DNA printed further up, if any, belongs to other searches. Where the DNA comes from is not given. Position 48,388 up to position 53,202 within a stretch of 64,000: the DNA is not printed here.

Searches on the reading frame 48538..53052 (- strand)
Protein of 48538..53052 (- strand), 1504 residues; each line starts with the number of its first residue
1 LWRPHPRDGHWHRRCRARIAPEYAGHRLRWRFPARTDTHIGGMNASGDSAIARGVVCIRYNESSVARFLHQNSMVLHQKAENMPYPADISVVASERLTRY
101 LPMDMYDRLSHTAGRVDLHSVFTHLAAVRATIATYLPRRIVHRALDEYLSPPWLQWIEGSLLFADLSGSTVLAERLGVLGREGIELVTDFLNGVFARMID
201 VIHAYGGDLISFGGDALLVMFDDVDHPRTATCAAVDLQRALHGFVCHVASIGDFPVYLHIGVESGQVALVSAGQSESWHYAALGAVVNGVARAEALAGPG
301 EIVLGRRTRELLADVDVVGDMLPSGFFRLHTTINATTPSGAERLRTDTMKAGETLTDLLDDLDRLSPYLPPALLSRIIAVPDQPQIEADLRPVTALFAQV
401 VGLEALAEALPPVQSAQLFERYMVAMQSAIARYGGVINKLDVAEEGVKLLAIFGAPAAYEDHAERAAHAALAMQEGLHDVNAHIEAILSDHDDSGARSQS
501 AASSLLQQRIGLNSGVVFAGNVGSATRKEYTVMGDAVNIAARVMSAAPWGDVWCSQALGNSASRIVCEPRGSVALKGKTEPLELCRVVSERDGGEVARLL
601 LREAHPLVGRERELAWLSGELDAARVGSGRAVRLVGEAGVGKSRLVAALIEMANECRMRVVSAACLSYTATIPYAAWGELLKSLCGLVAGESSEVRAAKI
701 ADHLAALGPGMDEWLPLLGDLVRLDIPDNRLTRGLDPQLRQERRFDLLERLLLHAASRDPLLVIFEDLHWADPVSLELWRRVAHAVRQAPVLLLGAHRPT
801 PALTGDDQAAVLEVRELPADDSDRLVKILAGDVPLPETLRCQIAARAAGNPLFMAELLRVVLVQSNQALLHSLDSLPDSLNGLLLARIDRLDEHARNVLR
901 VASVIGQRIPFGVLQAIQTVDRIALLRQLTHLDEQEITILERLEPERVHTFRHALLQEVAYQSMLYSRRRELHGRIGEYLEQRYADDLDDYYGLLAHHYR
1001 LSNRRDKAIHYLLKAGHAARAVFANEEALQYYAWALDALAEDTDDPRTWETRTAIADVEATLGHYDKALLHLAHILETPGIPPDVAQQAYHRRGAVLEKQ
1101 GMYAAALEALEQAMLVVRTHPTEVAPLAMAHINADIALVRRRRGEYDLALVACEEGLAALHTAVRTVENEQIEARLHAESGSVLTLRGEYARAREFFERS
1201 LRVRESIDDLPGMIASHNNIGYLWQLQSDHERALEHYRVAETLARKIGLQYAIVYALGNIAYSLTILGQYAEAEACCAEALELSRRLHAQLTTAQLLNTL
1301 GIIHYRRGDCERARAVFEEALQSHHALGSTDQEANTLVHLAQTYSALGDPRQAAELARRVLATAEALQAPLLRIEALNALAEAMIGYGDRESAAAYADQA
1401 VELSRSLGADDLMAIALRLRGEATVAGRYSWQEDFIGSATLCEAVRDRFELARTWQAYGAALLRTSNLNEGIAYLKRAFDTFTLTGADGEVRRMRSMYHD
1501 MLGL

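Call 43: search_protein_families(library=pfam, proteins=[window:48538-53052:-], max_evalue=0.001)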
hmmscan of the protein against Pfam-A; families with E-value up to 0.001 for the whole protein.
window:48538-53052:- (1504 aa): 11 families
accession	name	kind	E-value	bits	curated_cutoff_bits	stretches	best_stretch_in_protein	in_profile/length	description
PF13424.12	TPR_12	-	2.3e-35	121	30.1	4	1293-1365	2-76/77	Tetratricopeptide repeat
PF00211.25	Guanylate_cyc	-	1.5e-29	103.3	21.9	2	391-580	7-175/183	Adenylate and Guanylate cyclase catalytic domain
PF13191.12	AAA_16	-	3.2e-25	90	32.6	1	606-793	1-166/167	AAA ATPase domain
PF07719.23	TPR_2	-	7.1e-20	69.9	27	0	1088-1114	2-28/34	Tetratricopeptide repeat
PF00515.34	TPR_1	-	2.6e-18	65.4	27.8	1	1255-1284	2-31/34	Tetratricopeptide repeat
PF13374.12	TPR_10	-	9.6e-16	57.7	27.5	2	1293-1324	1-32/42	Tetratricopeptide repeat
PF13181.12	TPR_8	-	2e-13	49.8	25.7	0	1256-1285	3-32/34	Tetratricopeptide repeat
PF17874.7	TPR_MalT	-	1.4e-10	41.4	45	1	1187-1364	14-191/336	MalT-like TPR region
PF13176.12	TPR_7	-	7.3e-06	26.1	27.9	0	1336-1367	1-32/36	Tetratricopeptide repeat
PF13401.12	AAA_22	-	2e-05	25.4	27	1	632-797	8-124/130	AAA domain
PF13428.12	TPR_14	-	4e-05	24.3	23.5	0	1336-1364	3-31/44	Tetratricopeptide repeat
